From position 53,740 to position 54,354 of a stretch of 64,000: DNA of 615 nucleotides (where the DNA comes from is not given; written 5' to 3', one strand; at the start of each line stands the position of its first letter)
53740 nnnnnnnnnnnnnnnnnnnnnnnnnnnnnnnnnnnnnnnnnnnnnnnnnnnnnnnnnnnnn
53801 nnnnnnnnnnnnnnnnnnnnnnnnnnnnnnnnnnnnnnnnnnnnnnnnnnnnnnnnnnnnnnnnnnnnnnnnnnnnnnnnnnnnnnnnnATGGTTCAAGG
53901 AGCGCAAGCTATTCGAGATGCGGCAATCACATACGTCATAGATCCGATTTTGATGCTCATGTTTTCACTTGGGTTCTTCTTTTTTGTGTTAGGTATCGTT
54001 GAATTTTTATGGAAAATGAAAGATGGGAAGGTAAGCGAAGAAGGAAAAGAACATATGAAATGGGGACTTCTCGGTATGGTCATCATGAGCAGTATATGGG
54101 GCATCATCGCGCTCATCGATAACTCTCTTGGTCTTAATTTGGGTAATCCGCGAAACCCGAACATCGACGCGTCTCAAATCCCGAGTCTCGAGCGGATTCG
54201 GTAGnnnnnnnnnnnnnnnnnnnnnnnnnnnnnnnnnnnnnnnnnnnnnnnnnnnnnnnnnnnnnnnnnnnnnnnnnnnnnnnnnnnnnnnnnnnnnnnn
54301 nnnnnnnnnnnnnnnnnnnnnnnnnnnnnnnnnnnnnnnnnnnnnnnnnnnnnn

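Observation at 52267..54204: Tandem array of five paralogous small proteins (signal peptide plus two TM helices) with VirB2/TrbC-pilin-like architecture, downstream of a methyltransferase and solute-binding-protein pair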

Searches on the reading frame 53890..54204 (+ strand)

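Call 3: search_protein_families(library=pfam, proteins=[window:53890-54204:+], max_evalue=1)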
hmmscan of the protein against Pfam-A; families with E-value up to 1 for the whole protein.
window:53890-54204:+ (104 aa): 4 families
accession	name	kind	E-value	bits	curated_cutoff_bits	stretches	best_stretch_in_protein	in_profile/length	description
PF18895.5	T4SS_pilin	-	0.0012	19.3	26.6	1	13-75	12-70/71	Type IV secretion system pilin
PF07666.16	MpPF26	-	0.0032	17.9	37.2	1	20-72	6-72/75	M penetrans paralogue family 26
PF06157.16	DUF973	-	0.042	13.4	26.4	1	2-76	2-75/309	Protein of unknown function (DUF973)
PF20447.3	DUF6704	-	0.063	13.9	27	1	14-41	11-38/68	Family of unknown function (DUF6704)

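Call 4: search_protein_families(library=ncbifam, proteins=[window:53890-54204:+], max_evalue=1)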
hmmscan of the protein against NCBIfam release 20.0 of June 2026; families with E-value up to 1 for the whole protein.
window:53890-54204:+ (104 aa): 3 families
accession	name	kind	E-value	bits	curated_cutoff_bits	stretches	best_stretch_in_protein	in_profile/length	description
NF047370.1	toxin_TsaT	equivalog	0.0051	17.2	80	1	22-76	6-54/60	type II toxin-antitoxin system toxin TsaT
NF045849.1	ICE_MMCAP2_0565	equivalog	0.026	14.2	40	1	42-76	41-76/80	Mbov_0395 family pilin-like conjugal transfer protein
NF033883.1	conj_TraQ_IncI1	equivalog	0.034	14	80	1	17-65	106-154/175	conjugal transfer protein TraQ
